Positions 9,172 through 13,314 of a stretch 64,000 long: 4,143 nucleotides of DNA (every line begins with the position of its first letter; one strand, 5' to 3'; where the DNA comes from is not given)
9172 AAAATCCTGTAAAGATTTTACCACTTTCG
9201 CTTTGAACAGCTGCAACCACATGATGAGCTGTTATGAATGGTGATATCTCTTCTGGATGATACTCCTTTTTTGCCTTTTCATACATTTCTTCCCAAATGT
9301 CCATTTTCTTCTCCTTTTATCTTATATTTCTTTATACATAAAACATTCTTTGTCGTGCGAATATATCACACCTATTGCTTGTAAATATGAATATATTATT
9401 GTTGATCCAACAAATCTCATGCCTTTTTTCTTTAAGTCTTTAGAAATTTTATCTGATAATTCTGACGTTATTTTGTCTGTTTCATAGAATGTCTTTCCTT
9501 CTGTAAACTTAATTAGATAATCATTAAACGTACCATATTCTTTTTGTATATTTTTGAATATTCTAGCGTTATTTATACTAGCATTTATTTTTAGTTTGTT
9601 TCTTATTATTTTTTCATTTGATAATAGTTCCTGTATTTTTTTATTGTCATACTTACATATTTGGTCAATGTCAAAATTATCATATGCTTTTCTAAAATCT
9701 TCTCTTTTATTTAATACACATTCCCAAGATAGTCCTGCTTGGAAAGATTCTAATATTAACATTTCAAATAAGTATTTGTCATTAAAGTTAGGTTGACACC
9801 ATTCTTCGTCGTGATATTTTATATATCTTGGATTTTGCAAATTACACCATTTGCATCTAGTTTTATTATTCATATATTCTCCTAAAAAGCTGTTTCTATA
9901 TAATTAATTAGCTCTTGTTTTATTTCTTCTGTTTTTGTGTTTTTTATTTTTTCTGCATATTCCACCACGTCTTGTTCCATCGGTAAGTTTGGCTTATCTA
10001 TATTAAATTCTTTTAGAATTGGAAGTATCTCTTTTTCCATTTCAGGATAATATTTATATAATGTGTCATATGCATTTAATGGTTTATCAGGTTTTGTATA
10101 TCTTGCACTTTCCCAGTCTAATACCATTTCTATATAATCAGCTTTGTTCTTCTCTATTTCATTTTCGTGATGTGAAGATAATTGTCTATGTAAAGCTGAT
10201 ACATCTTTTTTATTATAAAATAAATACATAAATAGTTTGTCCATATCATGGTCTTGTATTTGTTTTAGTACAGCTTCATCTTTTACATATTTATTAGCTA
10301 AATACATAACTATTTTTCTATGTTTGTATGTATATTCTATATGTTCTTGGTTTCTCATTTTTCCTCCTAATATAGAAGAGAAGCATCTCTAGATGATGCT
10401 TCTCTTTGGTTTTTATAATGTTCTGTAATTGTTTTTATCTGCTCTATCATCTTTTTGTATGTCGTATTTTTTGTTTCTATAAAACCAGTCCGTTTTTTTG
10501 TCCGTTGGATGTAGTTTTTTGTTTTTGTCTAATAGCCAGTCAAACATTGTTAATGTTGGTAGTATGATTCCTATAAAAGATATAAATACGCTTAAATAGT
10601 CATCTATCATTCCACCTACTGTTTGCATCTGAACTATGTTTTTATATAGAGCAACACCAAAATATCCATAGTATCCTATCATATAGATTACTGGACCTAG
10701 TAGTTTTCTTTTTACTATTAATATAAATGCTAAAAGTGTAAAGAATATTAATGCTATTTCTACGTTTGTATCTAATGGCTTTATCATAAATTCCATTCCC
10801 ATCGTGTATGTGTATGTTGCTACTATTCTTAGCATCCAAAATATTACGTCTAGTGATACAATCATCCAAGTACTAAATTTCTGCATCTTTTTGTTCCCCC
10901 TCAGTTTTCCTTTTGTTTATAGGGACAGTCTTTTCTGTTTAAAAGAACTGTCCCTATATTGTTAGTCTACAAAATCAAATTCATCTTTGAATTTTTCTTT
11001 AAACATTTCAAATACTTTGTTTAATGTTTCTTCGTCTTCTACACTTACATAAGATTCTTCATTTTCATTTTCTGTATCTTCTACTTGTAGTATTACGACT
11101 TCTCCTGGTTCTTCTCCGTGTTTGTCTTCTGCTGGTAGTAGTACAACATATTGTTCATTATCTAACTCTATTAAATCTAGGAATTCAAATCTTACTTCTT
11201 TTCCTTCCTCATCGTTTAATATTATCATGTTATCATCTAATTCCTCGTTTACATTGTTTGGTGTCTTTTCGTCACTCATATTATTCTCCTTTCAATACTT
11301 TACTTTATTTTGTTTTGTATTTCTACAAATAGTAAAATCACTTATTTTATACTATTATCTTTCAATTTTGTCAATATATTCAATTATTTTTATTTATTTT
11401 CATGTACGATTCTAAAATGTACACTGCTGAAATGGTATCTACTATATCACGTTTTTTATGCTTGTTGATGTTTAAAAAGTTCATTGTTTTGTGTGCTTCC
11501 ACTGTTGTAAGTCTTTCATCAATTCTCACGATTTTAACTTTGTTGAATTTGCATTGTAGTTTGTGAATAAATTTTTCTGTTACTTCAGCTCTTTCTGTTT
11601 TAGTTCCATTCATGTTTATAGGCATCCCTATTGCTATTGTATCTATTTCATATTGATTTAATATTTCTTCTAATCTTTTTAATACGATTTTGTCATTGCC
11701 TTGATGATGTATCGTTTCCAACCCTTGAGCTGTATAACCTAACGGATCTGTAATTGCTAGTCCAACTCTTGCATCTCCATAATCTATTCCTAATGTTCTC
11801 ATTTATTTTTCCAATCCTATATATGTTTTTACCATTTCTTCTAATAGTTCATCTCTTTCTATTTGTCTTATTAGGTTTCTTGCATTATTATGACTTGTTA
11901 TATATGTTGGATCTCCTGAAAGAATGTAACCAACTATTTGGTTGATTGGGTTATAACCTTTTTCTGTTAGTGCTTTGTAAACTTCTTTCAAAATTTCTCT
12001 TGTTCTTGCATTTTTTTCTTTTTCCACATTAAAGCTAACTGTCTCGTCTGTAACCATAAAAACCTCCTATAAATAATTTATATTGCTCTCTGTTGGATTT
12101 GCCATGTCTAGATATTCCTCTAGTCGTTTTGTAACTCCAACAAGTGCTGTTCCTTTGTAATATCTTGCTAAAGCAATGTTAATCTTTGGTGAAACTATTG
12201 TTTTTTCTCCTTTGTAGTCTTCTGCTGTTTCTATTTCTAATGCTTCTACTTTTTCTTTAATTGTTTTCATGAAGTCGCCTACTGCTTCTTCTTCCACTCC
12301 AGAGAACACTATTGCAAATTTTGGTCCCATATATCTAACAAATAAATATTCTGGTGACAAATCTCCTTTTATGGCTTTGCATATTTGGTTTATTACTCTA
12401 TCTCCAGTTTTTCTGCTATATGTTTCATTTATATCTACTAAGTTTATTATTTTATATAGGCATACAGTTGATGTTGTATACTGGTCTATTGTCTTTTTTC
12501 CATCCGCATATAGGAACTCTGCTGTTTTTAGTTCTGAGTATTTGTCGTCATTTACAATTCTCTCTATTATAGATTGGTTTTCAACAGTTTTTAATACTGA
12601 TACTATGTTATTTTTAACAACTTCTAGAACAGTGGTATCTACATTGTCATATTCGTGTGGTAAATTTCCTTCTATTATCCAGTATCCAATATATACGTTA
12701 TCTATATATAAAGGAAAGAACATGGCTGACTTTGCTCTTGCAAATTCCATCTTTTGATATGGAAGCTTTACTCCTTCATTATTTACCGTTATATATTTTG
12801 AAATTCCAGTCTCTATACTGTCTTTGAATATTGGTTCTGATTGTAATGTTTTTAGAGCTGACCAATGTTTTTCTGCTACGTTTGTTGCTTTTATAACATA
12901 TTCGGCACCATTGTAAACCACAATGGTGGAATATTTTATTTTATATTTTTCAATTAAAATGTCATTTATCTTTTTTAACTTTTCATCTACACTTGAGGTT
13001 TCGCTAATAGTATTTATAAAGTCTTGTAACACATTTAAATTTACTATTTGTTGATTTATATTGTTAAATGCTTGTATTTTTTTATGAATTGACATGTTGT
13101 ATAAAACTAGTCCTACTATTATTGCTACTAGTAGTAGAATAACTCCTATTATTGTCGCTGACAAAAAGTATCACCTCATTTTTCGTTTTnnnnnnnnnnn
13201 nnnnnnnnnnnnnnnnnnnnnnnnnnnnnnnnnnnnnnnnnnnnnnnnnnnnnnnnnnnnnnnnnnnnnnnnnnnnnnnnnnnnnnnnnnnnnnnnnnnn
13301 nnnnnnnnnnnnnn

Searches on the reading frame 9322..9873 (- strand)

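Call 6: search_protein_families(library=pfam, proteins=[window:9322-9873:-], max_evalue=0.01)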
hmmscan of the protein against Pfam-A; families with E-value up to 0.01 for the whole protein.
window:9322-9873:- (183 aa): 1 family
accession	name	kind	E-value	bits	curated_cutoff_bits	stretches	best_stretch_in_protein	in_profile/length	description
PF03352.18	Adenine_glyco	-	4.9e-68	228.9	25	1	9-179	1-176/177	Methyladenine glycosylase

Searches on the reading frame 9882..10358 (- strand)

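Call 6: search_protein_families(library=pfam, proteins=[window:9882-10358:-], max_evalue=0.01)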
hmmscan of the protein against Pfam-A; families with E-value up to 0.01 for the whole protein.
window:9882-10358:- (158 aa): 1 family
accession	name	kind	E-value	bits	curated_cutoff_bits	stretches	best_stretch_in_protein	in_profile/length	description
PF18907.5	DUF5662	-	0.0014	18.7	27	0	4-42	3-39/156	Family of unknown function (DUF5662)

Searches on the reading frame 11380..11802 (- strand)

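Call 6: search_protein_families(library=pfam, proteins=[window:11380-11802:-], max_evalue=0.01)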
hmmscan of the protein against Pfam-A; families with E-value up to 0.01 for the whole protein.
window:11380-11802:- (140 aa): 2 families
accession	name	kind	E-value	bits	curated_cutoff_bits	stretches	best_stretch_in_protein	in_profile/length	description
PF03652.20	RuvX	-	6e-40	137.1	29.2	1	1-135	1-133/134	Holliday junction resolvase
PF16921.10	Tex_YqgF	-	0.0068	17.3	27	1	4-96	4-92/126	Tex protein YqgF-like domain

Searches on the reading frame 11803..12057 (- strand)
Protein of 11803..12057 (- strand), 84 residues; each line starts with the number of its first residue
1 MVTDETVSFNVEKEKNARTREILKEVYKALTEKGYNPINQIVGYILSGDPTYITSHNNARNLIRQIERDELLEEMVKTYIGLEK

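Call 6: search_protein_families(library=pfam, proteins=[window:11803-12057:-], max_evalue=0.01)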
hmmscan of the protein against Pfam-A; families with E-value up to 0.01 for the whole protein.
window:11803-12057:- (84 aa): 1 family
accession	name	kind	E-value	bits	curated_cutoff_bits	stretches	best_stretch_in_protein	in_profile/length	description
PF06135.17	IreB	-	5.6e-41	139.1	25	1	4-80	1-77/78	IreB regulatory phosphoprotein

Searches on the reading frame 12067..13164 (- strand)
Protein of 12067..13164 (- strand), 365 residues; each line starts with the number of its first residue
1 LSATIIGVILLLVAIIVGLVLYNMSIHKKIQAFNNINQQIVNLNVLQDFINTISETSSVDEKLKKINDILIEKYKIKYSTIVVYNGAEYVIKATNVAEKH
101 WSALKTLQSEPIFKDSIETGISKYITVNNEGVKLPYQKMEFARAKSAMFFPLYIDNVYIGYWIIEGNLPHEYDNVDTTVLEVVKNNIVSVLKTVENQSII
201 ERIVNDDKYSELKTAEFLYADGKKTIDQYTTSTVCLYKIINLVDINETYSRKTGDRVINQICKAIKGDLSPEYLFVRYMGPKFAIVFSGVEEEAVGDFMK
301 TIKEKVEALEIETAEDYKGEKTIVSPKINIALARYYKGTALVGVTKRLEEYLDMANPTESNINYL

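Call 6: search_protein_families(library=pfam, proteins=[window:12067-13164:-], max_evalue=0.01)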
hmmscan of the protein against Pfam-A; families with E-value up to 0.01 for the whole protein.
window:12067-13164:- (365 aa): 2 families
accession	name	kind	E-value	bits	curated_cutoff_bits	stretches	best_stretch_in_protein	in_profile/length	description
PF00990.26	GGDEF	-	1e-09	38.8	23.8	1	230-355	31-154/161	Diguanylate cyclase, GGDEF domain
PF20317.4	HTH_60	-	0.0033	18.2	24.1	0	28-86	41-99/140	Helix-turn-helix domain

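Call 69: search_protein_families(library=ncbifam, proteins=[window:12067-13164:-], max_evalue=0.1)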
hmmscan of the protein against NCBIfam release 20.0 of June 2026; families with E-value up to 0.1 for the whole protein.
window:12067-13164:- (365 aa): 15 families
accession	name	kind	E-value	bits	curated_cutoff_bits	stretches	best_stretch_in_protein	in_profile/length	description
TIGR00254.1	GGDEF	domain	6.1e-09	35.8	37.4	1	228-321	33-126/168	diguanylate cyclase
NF038266.1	diguan_SiaD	equivalog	1.1e-07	31.5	290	1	231-316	125-210/252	biofilm regulation diguanylate cyclase SiaD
NF041606.1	dguan_cyc_DgcA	equivalog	1.9e-07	30.4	370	1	145-321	121-295/340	diguanylate cyclase DgcA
NF047654.1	DiguCycDgcRLepto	equivalog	2.5e-07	29.9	500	1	234-316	167-249/295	diguanylate cyclase DgcR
NF007135.0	PRK09581.1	equivalog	4.6e-07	29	474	1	228-325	320-417/457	PleD family two-component system response regulator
NF007423.1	PRK09966.1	equivalog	3e-06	26.4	325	1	241-308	280-348/390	diguanylate cyclase DgcN/YfiN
NF007599.0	PRK10245.1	equivalog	6e-06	25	402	1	227-316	237-326/371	diguanylate cyclase AdrA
NF050064.1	BlResRespRegCbrR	equivalog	6.5e-06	25.3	600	1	184-305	234-359/415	bile resistance response regulator CbrR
NF045673.1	c-di-GMPRcptLapD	equivalog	1.1e-05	24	1020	1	230-359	265-391/647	cyclic di-GMP receptor LapD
NF007380.0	PRK09894.1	equivalog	7.5e-05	22.2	256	1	197-315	122-242/296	diguanylate cyclase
NF047872.1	GGDEF_GdpS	equivalog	0.00011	21.5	400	1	226-308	213-295/355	GGDEF domain-containing protein GdpS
NF052458.1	PhdiestGepA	equivalog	0.00027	19.2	1200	1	167-305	390-525/840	phosphodiesterase GepA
NF008467.0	PRK11359.1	equivalog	0.00042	18.4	857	1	191-306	363-479/800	oxygen-sensing cyclic-di-GMP phosphodiesterase DosP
NF007474.0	PRK10060.1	equivalog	0.0031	15.8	782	1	200-306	233-341/663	cyclic di-GMP phosphodiesterase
NF011955.1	PRK15426.1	equivalog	0.012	13.8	408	1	241-311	439-509/564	cellulose biosynthesis regulator diguanylate cyclase DgcQ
